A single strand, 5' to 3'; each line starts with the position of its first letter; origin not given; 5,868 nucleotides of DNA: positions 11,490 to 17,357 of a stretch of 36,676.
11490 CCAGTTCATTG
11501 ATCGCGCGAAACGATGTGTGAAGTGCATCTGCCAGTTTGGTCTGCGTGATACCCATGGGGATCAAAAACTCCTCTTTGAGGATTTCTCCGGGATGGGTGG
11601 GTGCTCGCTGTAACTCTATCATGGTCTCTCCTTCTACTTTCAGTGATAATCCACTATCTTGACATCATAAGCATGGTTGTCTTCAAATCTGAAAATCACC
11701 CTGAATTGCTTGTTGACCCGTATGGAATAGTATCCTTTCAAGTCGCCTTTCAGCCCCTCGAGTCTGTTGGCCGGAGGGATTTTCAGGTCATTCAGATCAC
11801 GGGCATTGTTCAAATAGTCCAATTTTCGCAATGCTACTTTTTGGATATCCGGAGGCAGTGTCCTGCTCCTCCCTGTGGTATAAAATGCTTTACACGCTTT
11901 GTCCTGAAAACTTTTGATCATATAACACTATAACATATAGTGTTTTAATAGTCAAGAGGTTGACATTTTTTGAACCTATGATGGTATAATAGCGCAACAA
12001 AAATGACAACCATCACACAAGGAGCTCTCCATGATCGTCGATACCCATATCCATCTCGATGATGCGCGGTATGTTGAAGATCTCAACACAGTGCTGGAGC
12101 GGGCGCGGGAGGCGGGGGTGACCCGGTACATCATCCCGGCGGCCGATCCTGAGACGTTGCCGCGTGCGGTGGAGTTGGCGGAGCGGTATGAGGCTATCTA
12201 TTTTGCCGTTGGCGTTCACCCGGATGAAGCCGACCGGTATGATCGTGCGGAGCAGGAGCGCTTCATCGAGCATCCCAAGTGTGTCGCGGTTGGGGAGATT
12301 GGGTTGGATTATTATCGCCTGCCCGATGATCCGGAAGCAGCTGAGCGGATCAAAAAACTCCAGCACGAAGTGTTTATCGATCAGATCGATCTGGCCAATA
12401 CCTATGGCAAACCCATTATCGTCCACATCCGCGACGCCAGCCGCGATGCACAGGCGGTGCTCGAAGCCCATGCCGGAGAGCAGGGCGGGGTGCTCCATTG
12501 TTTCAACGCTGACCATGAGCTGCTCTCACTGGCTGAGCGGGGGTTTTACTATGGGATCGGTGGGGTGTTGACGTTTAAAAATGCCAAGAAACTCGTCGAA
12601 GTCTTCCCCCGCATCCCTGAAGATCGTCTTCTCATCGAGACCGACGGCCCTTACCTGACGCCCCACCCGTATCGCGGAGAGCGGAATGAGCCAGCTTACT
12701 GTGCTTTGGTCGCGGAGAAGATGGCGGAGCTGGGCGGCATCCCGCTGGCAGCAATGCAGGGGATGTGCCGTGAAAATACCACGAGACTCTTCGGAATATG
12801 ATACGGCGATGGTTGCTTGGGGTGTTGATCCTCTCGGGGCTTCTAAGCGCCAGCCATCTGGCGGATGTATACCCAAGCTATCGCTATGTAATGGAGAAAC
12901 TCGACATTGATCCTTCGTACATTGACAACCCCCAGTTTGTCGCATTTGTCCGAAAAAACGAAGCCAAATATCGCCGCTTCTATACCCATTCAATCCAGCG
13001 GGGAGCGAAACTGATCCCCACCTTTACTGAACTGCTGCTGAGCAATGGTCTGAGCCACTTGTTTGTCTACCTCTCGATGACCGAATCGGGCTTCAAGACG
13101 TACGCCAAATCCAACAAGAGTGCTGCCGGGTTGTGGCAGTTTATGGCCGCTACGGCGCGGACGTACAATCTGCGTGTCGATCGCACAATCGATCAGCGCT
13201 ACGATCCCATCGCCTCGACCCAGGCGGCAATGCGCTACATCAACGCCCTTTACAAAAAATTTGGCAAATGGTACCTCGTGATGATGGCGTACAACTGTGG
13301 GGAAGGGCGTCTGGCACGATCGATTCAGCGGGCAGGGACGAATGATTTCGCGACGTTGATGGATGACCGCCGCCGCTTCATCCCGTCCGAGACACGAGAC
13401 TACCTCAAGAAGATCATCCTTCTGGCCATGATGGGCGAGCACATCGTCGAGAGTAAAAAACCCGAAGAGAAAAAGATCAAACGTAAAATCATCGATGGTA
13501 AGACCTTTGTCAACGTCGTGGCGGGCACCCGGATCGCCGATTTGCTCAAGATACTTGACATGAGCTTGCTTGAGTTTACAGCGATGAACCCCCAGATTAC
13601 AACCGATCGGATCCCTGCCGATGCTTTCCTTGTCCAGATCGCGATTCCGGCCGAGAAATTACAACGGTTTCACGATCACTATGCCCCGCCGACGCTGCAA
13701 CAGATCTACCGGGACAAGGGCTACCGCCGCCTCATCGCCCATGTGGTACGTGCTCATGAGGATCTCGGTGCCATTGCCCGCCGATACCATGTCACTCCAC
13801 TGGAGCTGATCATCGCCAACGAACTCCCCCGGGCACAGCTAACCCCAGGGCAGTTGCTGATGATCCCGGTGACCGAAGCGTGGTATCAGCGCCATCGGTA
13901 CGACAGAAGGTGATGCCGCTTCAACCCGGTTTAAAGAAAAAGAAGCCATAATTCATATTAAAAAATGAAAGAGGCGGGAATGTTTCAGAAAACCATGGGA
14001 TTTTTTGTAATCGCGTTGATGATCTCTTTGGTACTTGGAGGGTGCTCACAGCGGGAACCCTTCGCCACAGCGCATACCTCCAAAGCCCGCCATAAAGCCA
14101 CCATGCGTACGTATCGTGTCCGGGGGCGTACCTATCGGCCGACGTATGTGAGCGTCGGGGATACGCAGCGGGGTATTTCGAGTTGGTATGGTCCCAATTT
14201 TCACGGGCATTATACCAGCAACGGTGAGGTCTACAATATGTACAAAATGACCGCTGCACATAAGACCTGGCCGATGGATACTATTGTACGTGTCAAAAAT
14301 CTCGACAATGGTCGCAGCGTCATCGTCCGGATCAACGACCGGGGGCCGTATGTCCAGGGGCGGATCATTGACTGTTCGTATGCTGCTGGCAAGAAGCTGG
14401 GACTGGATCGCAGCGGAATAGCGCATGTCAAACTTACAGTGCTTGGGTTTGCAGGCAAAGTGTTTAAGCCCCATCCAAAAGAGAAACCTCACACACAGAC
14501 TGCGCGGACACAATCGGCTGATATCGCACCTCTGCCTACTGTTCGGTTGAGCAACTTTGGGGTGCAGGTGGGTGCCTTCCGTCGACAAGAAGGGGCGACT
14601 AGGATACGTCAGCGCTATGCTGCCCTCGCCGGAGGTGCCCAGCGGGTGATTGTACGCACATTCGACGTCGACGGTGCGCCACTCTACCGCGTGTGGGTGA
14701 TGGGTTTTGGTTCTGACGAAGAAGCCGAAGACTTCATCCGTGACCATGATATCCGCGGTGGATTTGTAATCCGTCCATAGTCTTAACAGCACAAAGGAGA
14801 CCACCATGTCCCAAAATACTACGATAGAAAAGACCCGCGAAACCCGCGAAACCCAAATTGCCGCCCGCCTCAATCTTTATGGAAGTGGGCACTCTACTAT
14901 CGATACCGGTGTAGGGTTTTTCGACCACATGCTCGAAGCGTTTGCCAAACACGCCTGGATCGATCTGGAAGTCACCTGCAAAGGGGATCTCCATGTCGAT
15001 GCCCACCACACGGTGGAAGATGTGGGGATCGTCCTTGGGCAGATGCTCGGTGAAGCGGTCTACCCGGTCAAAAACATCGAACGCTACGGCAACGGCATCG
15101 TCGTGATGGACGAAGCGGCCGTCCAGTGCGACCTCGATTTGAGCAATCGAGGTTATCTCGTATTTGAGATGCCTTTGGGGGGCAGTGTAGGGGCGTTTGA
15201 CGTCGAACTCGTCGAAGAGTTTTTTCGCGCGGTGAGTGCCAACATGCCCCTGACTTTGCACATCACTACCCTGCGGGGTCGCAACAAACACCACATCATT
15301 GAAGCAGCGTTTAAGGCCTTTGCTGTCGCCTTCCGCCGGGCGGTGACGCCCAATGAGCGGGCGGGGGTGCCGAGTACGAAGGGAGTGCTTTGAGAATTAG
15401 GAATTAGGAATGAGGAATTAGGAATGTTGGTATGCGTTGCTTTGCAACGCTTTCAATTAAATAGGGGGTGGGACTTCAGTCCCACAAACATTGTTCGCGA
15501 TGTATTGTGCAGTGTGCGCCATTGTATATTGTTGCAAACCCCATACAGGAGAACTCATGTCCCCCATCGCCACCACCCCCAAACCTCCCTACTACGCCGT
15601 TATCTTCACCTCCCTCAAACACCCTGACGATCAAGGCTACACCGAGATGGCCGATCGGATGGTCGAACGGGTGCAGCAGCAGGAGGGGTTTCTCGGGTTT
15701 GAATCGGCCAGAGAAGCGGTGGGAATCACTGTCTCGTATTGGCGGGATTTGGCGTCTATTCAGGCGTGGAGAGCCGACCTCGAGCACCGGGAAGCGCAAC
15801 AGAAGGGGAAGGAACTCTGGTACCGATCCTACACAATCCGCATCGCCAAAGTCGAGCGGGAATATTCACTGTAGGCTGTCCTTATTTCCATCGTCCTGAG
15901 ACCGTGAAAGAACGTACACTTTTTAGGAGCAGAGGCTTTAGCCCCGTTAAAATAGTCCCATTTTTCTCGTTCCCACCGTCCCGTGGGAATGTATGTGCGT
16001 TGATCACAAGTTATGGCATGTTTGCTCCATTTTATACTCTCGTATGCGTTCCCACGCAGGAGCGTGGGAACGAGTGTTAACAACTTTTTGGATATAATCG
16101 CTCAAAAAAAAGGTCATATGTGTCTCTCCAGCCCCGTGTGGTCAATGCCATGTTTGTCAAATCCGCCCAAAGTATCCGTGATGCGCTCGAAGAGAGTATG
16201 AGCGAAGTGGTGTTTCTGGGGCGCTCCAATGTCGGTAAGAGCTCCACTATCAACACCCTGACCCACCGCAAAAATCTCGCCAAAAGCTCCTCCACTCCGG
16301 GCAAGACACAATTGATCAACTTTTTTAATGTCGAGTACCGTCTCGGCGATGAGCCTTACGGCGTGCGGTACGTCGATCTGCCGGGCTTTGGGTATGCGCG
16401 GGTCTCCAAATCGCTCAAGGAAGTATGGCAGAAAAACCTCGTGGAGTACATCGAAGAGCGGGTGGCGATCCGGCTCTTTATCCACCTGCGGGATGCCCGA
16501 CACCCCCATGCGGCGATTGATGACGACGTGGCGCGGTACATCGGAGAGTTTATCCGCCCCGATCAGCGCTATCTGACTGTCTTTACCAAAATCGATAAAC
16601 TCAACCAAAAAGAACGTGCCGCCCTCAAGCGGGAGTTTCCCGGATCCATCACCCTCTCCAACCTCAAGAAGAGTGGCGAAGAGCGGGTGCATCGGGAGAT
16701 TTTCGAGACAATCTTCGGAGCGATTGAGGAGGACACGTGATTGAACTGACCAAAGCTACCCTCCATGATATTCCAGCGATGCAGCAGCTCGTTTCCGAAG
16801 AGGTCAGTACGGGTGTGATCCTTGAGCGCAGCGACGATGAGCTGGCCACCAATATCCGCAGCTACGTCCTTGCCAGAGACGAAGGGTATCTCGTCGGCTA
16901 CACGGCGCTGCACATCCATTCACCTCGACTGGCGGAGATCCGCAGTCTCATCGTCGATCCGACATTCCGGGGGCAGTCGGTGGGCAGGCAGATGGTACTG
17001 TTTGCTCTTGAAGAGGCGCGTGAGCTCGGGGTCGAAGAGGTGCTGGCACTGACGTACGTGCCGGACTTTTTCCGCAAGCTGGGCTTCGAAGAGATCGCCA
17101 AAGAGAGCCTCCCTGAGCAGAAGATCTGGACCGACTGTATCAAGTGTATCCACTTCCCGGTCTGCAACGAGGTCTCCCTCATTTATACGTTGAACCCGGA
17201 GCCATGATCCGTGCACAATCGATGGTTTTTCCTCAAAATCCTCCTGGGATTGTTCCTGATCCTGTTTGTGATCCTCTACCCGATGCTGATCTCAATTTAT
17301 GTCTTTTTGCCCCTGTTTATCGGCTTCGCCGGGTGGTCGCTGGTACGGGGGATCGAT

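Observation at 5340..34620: One modular hairpin-repeat system (REP/BIME-like mosaic) fills almost every longer intergenic region of a housekeeping segment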

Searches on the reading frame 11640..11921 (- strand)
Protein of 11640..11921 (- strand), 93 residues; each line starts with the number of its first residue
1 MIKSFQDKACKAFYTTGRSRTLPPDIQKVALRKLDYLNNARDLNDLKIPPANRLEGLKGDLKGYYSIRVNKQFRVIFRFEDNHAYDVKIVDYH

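Call 88: search_protein_families(library=pfam, proteins=[window:11640-11921:-], max_evalue=0.001)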
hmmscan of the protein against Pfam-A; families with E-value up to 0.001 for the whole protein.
window:11640-11921:- (93 aa): 2 families
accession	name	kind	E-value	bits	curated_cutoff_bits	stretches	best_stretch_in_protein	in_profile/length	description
PF05015.19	HigB-like_toxin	-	6.4e-27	94.3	27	1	3-93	1-91/91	RelE-like toxin of type II toxin-antitoxin system HigB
PF06769.20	YoeB_toxin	-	0.00015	22.2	27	1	55-85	42-72/80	YoeB-like toxin of bacterial type II toxin-antitoxin system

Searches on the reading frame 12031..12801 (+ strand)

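Call 17: search_protein_families(library=pfam, proteins=[window:12031-12801:+])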
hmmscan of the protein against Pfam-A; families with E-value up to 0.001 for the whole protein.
window:12031-12801:+ (256 aa): 1 family
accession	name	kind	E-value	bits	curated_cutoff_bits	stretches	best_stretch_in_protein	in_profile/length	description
PF01026.27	TatD_DNase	-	1.1e-76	258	27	1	3-255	1-253/253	TatD related DNase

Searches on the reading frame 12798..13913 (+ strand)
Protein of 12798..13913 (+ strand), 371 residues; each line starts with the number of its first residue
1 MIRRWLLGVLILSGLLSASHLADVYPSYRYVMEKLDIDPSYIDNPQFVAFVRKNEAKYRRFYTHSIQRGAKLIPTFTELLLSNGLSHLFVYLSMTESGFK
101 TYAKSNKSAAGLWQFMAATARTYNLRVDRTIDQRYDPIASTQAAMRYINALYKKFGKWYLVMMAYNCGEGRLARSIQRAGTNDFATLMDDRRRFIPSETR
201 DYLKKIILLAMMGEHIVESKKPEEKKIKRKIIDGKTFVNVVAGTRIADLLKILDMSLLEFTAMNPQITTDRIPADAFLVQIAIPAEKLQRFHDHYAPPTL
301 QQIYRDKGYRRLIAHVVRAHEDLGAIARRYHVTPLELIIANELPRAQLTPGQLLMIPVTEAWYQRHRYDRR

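Call 17: search_protein_families(library=pfam, proteins=[window:12798-13913:+])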
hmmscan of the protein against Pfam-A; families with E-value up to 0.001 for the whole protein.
window:12798-13913:+ (371 aa): 2 families
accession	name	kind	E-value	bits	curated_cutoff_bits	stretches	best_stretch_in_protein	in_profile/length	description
PF01464.25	SLT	-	5.3e-28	97.4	21.3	1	86-185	14-114/117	Transglycosylase SLT domain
PF01476.26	LysM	-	7.6e-06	26.2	20.9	1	315-357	1-43/43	LysM domain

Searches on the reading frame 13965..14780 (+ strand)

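Call 17: search_protein_families(library=pfam, proteins=[window:13965-14780:+])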
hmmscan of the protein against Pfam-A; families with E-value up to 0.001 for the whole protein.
window:13965-14780:+ (271 aa): 2 families
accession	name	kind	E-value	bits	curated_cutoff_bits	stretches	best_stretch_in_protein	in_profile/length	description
PF03330.24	DPBB_1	-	4e-26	91.5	28.8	1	68-156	2-82/83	Lytic transglycolase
PF05036.18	SPOR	-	1.6e-08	35.1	21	1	196-258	3-61/76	SPOR domain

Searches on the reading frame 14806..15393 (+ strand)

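Call 18: search_protein_families(library=pfam, proteins=[window:14806-15393:+])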
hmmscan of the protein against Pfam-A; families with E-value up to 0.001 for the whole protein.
window:14806-15393:+ (195 aa): 1 family
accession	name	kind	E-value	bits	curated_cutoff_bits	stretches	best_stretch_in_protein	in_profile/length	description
PF00475.24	IGPD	-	5.4e-60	202.1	27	1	34-175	1-143/144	Imidazoleglycerol-phosphate dehydratase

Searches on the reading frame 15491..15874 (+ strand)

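Call 18: search_protein_families(library=pfam, proteins=[window:15491-15874:+])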
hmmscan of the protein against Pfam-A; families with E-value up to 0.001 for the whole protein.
window:15491-15874:+ (127 aa): 2 families
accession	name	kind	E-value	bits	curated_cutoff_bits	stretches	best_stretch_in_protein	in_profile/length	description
PF03992.22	ABM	-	9.9e-08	32.5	23.1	1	34-104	2-77/78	Antibiotic biosynthesis monooxygenase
PF13826.12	Monooxy_af470-like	-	5.1e-05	24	25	1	56-106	28-82/118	Monooxygenase af470-like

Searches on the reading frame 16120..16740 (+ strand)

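Call 18: search_protein_families(library=pfam, proteins=[window:16120-16740:+])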
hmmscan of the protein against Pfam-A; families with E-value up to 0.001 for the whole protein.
window:16120-16740:+ (206 aa): 3 families
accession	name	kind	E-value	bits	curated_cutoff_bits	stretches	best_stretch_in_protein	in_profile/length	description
PF01926.29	MMR_HSR1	-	2.7e-16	60.1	21.9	1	29-157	1-113/113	50S ribosome-binding GTPase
PF03193.22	RsgA_GTPase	-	9.3e-06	26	30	1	12-54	93-133/174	RsgA GTPase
PF02421.24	FeoB_N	-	0.0002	21.4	27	0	29-109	2-75/156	Ferrous iron transport protein B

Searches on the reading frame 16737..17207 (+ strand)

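Call 18: search_protein_families(library=pfam, proteins=[window:16737-17207:+])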
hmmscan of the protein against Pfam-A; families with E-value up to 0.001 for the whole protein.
window:16737-17207:+ (156 aa): 4 families
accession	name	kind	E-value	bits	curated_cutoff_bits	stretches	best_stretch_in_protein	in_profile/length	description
PF00583.31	Acetyltransf_1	-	6.8e-14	52.6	20.7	1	36-117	29-116/116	Acetyltransferase (GNAT) family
PF13508.13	Acetyltransf_7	-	9.4e-12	45.6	27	1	42-119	4-84/84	Acetyltransferase (GNAT) domain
PF13673.13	Acetyltransf_10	-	1.6e-08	35.1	23.6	1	41-123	31-113/128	Acetyltransferase (GNAT) domain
PF14542.12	Acetyltransf_CG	-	1.7e-05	25.3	30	1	50-114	9-73/80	GCN5-related N-acetyl-transferase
